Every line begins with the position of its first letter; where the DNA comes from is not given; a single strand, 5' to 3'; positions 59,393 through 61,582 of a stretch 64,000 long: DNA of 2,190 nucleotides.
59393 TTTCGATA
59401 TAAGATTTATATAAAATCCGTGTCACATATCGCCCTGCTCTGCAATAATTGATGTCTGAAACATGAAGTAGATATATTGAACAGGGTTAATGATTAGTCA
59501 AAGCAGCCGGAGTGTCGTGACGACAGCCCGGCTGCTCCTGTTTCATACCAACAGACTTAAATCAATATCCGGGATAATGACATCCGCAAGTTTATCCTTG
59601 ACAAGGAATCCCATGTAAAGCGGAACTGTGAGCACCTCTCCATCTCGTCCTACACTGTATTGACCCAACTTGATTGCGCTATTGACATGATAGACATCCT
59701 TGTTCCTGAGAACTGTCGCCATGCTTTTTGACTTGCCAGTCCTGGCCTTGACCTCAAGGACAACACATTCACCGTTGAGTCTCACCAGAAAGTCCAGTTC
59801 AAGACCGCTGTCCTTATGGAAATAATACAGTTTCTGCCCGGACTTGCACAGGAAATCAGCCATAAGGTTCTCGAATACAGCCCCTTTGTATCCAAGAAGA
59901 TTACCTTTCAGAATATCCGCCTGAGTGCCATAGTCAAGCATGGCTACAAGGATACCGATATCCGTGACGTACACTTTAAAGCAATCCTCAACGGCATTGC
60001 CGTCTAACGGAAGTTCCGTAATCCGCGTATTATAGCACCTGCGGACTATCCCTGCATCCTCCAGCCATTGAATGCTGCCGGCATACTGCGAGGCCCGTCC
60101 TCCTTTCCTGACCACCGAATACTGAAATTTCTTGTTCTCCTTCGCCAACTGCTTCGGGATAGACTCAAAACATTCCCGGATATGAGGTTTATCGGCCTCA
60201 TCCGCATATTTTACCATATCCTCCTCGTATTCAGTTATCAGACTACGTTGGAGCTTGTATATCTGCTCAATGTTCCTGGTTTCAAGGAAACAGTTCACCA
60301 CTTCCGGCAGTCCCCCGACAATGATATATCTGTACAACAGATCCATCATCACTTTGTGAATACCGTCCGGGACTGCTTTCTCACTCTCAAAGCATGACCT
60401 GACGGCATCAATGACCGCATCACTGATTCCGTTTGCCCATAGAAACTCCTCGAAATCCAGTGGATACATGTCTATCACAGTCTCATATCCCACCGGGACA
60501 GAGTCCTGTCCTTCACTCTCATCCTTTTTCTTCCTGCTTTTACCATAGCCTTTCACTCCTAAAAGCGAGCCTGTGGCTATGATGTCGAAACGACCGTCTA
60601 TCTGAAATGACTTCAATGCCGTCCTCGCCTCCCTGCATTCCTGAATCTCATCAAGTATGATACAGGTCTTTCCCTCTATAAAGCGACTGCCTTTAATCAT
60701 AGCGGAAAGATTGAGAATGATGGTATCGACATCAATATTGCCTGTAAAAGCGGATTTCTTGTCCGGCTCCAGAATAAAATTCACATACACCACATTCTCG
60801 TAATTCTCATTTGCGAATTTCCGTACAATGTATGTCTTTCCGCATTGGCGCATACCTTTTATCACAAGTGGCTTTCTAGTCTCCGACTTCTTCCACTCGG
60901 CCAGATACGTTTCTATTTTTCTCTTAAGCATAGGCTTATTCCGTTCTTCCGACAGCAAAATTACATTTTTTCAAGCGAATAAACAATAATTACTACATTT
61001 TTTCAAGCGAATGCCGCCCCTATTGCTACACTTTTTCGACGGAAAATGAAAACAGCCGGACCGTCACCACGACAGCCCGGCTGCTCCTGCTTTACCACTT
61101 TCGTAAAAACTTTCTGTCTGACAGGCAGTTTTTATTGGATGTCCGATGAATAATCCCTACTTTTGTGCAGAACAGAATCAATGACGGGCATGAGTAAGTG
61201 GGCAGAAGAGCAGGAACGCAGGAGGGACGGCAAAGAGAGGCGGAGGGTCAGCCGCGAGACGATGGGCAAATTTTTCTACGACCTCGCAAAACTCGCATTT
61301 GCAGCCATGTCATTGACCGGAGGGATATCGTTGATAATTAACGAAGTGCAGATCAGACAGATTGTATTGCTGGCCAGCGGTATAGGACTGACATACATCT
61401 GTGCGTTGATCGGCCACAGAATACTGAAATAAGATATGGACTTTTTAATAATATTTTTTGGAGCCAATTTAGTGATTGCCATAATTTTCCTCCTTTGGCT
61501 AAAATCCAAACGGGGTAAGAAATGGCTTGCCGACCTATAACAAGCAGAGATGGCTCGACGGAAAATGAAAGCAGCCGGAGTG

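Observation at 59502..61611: Three direct copies of a structured hairpin bracket an AAA/DUF4143 ATPase and a pair of tiny membrane ORFs (cassette-like layout)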

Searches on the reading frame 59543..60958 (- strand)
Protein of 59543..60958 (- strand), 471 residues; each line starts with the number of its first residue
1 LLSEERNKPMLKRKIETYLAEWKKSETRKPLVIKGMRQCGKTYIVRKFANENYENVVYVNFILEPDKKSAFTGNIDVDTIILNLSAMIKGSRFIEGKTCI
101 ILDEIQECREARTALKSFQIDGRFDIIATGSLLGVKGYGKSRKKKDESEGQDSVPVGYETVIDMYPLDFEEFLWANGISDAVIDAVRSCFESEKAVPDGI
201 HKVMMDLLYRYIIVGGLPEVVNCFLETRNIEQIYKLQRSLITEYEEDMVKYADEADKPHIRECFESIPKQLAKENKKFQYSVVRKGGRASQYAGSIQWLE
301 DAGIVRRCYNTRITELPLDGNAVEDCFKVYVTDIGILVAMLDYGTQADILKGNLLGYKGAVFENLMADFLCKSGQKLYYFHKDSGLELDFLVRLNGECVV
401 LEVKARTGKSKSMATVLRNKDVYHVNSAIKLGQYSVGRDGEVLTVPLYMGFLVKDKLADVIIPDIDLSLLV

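Call 9: search_protein_families(library=pfam, proteins=[window:59543-60958:-], max_evalue=0.01)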
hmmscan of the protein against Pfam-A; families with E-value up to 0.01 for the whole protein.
window:59543-60958:- (471 aa): 5 families
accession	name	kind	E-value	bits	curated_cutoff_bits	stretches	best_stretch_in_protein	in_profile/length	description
PF13635.12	DUF4143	-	1.3e-30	106.7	28.1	1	245-405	1-159/160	Domain of unknown function (DUF4143)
PF13173.12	AAA_14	-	3.7e-24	85.6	27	1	28-173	2-129/129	AAA domain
PF01637.24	ATPase_2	-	2.6e-05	24.6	33.2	1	18-62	10-57/225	ATPase domain predominantly from Archaea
PF24883.2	NPHP3_N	-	0.0011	19.7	24.8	0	20-50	13-44/164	Nephrocystin 3, N-terminal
PF13401.12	AAA_22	-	0.004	17.9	27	0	27-64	4-44/130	AAA domain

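Call 17: find_related_loci(query=window:59543-60931:-, collection=genome_contigs, flank=4000)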
Query window:59543-60931:- (462 aa) in genome_contigs; peptide patterns used: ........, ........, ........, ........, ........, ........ (x = any residue, [..] = any of these).
289 stretches matched a pattern; 262 encode a relative of the query (tblastn E <= 1e-3); the best 80 are kept; 80 distinct loci.
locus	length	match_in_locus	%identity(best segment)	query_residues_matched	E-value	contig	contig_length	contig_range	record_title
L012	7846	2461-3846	99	1-462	0e+0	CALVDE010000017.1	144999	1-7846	MAG: uncultured Bacteroidales bacterium isolate BRZ_AL__bin64 genome assembly, contig: BRZ_AL__NODE_168_length_144999_co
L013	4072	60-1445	98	1-462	0e+0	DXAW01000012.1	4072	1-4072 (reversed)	MAG TPA_asm: Candidatus Coprenecus stercoravium isolate Gambia16-554 Gambia16__C6700_L4072_SAMN16086526, whole genome sh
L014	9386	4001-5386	98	1-462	0e+0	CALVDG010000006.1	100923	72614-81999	MAG: uncultured Bacteroidales bacterium isolate BRZ_L__bin42 genome assembly, contig: BRZ_L__NODE_567_length_100923_cov_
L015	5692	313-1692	87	1-461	0e+0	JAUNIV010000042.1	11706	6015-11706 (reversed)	MAG: Bacteroidales bacterium isolate S29M_St_17_sub NODE_2046_length_11706_cov_5.404171, whole genome shotgun sequence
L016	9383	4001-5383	87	1-462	0e+0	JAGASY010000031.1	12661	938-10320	MAG: Bacteroidaceae bacterium isolate RGIG8745 Water_deer_Colon-4__c96362, whole genome shotgun sequence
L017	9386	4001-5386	85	1-462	0e+0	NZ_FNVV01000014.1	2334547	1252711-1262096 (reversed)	Bacteroides ndongoniae strain Marseille-P3108T, whole genome shotgun sequence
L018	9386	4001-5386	85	1-462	0e+0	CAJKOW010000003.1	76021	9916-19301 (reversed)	MAG TPA_asm: uncultured Bacteroides sp. isolate ERR321605-bin.35 genome assembly, contig: NODE_192_length_76021_cov_6.91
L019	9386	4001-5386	87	1-462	0e+0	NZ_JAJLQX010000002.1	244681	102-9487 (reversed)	Phocaeicola oris strain 14-104 NODE_2_length_244681_cov_92.465472, whole genome shotgun sequence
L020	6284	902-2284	86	1-462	0e+0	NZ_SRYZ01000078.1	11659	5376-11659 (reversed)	Bacteroides muris (ex Afrizal et al. 2022) strain NM69_E16B NODE_78_length_11659_cov_584.455, whole genome shotgun seque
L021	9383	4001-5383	87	1-461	0e+0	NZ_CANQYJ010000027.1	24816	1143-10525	MAG: uncultured Rikenella sp. isolate Lapin-015__bin72 Lapin-015__NODE_1746_length_24816_cov_7.895388, whole genome shot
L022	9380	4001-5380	86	1-461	0e+0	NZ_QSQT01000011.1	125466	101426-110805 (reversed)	Phocaeicola plebeius strain TF10-3AC TF10-3AC.Scaf11, whole genome shotgun sequence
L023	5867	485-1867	85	1-462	0e+0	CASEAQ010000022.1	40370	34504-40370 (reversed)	uncultured Bacteroidales bacterium isolate B10_L3_335335_idba_bin.107 genome assembly, contig: B10_L3_335335_idba_bin.10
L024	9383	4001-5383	85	1-462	0e+0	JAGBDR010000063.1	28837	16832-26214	MAG: Parabacteroides sp. isolate RGIG9024 Water_deer_Rectum-4__c2468, whole genome shotgun sequence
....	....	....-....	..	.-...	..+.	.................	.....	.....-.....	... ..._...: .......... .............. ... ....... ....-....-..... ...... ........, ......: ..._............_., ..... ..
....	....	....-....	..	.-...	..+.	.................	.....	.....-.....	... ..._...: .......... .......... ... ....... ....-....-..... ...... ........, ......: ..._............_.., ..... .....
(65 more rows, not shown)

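Call 25: search_protein_families(library=padloc, proteins=[window:59543-60931:-], max_evalue=0.01)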
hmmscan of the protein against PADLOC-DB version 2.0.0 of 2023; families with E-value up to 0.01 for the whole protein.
window:59543-60931:- (462 aa): 8 families
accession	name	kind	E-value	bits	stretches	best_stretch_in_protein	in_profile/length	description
PDLC04786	PDC-S01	-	1.9e-155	515.9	1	1-446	1-434/439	-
PDLC04792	PDC-S01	-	2.3e-132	439.8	1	1-457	1-446/452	-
PDLC04788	PDC-S01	-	8.8e-78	260.2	1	1-442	1-435/448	-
PDLC04787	PDC-S01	-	3.8e-23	80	1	9-402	16-363/412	-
PDLC04789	PDC-S01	-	2.9e-15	54.2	1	1-405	1-349/375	-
PDLC04790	PDC-S01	-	8.1e-12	42.6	1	2-409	12-380/422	-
PDLC04791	PDC-S01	-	4.6e-07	26.9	1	1-107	1-100/395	-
PDLC01925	CARF6--CARF_STK_AAA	-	0.0053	12.5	1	13-38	327-353/1187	-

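Call 26: search_protein_families(library=ncbifam, proteins=[window:59543-60931:-], max_evalue=0.01)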
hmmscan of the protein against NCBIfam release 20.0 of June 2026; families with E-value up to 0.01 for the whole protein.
window:59543-60931:- (462 aa): 1 family
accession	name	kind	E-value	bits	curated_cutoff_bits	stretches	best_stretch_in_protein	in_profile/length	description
NF003233.0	PRK04195.2-3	equivalog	0.00074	18.4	471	1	3-97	22-106/504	replication factor C large subunit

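Call 52: search_protein_families(library=pfam, proteins=[L022:5726-6019:+, L022:6003-6410:+], max_evalue=0.01)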
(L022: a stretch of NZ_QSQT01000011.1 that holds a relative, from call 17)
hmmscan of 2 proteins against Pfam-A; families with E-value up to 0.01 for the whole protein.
L022:5726-6019:+ (97 aa): 4 families
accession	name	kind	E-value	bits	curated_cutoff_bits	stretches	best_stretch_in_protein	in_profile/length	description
PF18765.7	Polbeta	-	1.5e-15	57.6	26.9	1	19-96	7-86/93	Polymerase beta, Nucleotidyltransferase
PF01909.29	NTP_transf_2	-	1.7e-11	44.8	21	1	17-97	7-93/93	Nucleotidyltransferase domain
PF22600.2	MTPAP-like_central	-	0.00052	20.5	27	1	9-70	27-85/139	Poly(A) RNA polymerase, mitochondrial-like, central palm domain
PF12633.13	Adenyl_cycl_N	-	0.0084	16.5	27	1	15-52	82-120/199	Adenylate cyclase NT domain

L022:6003-6410:+ (135 aa): 1 family
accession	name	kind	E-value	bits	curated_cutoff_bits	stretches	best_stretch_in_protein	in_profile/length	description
PF01934.22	HepT-like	-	5.2e-15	55.7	23.5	1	28-120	13-120/120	Ribonuclease HepT-like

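Call 55: find_encoding_contigs(protein=window:59543-60931:-, flank=5000, max_places=10)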
Protein window:59543-60931:- (462 aa): 23 contigs read that carry it; 9 places shown.
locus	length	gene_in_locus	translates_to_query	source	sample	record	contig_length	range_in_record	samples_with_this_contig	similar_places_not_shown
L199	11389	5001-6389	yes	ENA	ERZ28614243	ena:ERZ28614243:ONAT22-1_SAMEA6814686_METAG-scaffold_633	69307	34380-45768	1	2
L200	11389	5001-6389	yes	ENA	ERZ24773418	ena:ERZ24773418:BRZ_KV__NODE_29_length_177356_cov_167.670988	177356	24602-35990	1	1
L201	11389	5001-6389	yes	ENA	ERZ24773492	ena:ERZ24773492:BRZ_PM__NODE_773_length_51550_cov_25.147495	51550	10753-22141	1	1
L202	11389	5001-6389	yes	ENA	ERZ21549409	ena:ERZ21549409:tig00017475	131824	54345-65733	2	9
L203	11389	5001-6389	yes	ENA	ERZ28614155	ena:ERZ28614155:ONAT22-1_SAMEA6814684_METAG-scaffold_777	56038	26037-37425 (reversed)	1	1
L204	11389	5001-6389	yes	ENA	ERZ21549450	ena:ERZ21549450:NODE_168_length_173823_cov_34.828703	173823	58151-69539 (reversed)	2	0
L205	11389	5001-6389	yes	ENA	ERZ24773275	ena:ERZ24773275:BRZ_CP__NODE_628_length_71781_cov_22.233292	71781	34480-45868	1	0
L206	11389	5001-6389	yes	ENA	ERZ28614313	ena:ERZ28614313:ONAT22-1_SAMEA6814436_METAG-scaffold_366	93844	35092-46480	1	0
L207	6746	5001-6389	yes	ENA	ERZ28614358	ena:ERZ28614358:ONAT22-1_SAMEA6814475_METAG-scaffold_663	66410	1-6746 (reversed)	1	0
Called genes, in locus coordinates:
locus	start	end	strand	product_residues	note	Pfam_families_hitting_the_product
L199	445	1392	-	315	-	-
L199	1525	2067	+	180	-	PF00881:Nitroreductase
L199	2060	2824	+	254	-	PF13489:Methyltransf_23, PF02353:CMAS, PF13847:Methyltransf_31, PF08241:Methyltransf_11, PF08242:Methyltransf_12, PF13649:Methyltransf_25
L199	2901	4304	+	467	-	PF05195:AMP_N, PF00557:Peptidase_M24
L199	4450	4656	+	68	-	-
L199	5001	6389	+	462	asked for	PF13173:AAA_14, PF13635:DUF4143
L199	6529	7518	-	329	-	PF00365:PFK, PF01513:NAD_kinase (faint)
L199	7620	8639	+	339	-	PF01207:Dus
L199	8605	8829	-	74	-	-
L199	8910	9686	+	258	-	-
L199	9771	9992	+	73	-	-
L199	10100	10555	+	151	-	PF00572:Ribosomal_L13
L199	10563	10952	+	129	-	PF00380:Ribosomal_S9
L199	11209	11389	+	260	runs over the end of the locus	PF00318:Ribosomal_S2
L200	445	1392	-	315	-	-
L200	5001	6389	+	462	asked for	PF13173:AAA_14, PF13635:DUF4143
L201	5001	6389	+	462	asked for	PF13173:AAA_14, PF13635:DUF4143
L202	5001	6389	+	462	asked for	PF13173:AAA_14, PF13635:DUF4143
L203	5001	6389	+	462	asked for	PF13173:AAA_14, PF13635:DUF4143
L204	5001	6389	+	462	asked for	PF13173:AAA_14, PF13635:DUF4143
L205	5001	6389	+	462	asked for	PF13173:AAA_14, PF13635:DUF4143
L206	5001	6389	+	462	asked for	PF13173:AAA_14, PF13635:DUF4143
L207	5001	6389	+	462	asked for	PF13173:AAA_14, PF13635:DUF4143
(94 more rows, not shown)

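Call 63: search_solved_structures(query=window:59543-60931:-, max_evalue=0.01)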
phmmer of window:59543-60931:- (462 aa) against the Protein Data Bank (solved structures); distinct sequences matched with E-value up to 0.01: 0.

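Call 75: find_homologous_proteins(query=L022:2558-3670:+, max_evalue=1e-100)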
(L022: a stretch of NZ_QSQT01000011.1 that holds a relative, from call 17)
Query L022:2558-3670:+ (370 aa): 1834 proteins with E <= 1e-100 among 8000 candidates; the best 120 are listed.
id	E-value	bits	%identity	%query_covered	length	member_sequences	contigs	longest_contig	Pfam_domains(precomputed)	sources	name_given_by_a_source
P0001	1.1e-243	826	72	90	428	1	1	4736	PF00953.27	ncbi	-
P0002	1.3e-236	803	100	100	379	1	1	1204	PF00953.27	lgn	-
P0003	3.3e-236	801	100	100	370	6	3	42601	PF00953.27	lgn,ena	-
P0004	3.6e-236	801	100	100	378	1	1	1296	PF00953.27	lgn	-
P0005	4.8e-236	801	100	100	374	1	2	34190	PF00953.27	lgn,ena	-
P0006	1.1e-235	800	99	100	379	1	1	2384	PF00953.27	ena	-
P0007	3.8e-235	798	99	100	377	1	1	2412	PF00953.27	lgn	-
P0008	4.5e-235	798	99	100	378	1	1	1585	PF00953.27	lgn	-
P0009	6.1e-235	797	99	100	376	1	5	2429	PF00953.27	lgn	-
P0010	6.1e-235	797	99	100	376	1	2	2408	PF00953.27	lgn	-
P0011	6.1e-235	797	99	100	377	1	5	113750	PF00953.27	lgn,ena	-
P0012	6.1e-235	797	99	100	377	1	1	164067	PF00953.27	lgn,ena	-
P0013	8.7e-235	797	99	100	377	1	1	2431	PF00953.27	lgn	-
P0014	1.0e-234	796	99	100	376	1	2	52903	PF00953.27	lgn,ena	-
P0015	1.2e-234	796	99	100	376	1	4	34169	PF00953.27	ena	-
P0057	8.3e-234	793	99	100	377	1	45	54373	PF00953.27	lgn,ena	-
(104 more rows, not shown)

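Call 76: find_encoding_contigs(protein=P0057, flank=6000, max_places=8)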
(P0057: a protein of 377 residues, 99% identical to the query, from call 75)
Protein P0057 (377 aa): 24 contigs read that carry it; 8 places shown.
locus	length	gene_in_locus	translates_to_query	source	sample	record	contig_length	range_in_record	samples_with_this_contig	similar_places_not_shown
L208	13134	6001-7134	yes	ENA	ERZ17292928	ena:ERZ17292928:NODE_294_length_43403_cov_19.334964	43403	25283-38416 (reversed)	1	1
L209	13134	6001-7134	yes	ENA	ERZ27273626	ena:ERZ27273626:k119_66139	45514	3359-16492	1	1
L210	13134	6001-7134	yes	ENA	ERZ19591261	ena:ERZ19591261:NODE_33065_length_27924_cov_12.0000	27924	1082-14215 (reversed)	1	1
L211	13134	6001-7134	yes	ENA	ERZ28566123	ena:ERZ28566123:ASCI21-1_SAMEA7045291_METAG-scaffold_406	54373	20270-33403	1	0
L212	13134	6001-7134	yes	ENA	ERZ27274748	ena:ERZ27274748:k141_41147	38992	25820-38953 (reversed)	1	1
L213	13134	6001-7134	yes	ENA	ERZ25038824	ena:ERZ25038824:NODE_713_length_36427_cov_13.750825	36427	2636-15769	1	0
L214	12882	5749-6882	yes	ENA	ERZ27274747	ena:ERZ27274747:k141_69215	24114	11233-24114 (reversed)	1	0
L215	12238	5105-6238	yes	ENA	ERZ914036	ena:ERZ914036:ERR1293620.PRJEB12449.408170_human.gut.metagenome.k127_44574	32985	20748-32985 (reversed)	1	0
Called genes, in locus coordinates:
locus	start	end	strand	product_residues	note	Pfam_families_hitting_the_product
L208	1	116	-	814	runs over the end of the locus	PF02706:Wzz, PF10609:ParA (faint), PF13807:GNVR, PF01656:CbiA (weak), PF13614:AAA_31 (weak)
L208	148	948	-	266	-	PF02563:Poly_export, PF10531:SLBB (weak), PF22461:SLBB_2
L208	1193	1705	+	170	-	-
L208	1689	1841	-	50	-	-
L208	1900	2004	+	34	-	-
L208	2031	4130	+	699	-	PF08800:BT4734-like_N, PF05272:VapE-like_dom, PF19263:DUF5906 (weak)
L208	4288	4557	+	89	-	PF14053:DUF4248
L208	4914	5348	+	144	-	PF18291:HU-HIG, PF14848:HU-DNA_bdg (weak), PF00216:Bac_DNA_binding (weak)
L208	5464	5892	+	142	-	PF01510:Amidase_2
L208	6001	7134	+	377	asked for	PF00953:Glycos_transf_4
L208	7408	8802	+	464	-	PF13173:AAA_14, PF13635:DUF4143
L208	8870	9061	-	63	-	-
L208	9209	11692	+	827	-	PF02563:Poly_export, PF10531:SLBB (weak), PF22461:SLBB_2, PF10531:SLBB, PF22461:SLBB_2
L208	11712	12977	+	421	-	PF03825:Nuc_H_symport, PF12832:MFS_1_like, PF07690:MFS_1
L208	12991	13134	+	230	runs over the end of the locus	PF02577:BFN_dom (weak)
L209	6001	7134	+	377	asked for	PF00953:Glycos_transf_4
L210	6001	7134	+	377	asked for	PF00953:Glycos_transf_4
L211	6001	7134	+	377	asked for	PF00953:Glycos_transf_4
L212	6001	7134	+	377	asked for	PF00953:Glycos_transf_4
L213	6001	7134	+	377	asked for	PF00953:Glycos_transf_4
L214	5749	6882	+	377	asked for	PF00953:Glycos_transf_4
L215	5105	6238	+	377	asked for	PF00953:Glycos_transf_4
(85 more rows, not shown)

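Call 82: find_related_loci(query=window:59543-60931:-, collection=viral_contigs, flank=5000)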
Query window:59543-60931:- (462 aa) in viral_contigs; peptide patterns used: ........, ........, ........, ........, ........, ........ (x = any residue, [..] = any of these).
30 stretches matched a pattern; 7 encode a relative of the query (tblastn E <= 1e-3); 7 distinct loci.
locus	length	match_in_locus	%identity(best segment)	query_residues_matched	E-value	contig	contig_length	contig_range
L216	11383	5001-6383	86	1-462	0e+0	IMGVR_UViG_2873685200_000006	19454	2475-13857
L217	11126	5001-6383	85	1-462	0e+0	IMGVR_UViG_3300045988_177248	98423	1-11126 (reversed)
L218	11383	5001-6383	85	1-462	0e+0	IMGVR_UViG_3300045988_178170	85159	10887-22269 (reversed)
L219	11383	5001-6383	85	1-462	0e+0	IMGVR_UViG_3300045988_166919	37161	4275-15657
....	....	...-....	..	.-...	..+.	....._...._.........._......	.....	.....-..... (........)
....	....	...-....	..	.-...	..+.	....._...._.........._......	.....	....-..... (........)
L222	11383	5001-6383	85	1-462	0e+0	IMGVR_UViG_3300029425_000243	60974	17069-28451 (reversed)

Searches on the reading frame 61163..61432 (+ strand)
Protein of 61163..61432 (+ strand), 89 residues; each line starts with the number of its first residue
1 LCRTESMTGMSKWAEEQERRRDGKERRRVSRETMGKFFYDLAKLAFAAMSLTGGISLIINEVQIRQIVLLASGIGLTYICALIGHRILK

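Call 9: search_protein_families(library=pfam, proteins=[window:61163-61432:+], max_evalue=0.01)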
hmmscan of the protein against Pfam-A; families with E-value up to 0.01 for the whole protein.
window:61163-61432:+ (89 aa): 1 family
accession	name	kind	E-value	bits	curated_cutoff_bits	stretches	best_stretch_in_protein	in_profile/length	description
PF20482.3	DUF6722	-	0.00016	22.3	27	1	34-84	1-46/49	Family of unknown function (DUF6722)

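Call 25: search_protein_families(library=padloc, proteins=[window:61163-61432:+], max_evalue=0.01)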
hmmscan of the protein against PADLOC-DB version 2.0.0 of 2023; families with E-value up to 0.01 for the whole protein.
window:61163-61432:+ (89 aa): 0 families

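Call 26: search_protein_families(library=ncbifam, proteins=[window:61163-61432:+], max_evalue=0.01)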
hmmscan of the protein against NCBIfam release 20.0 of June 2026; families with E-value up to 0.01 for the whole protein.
window:61163-61432:+ (89 aa): 0 families
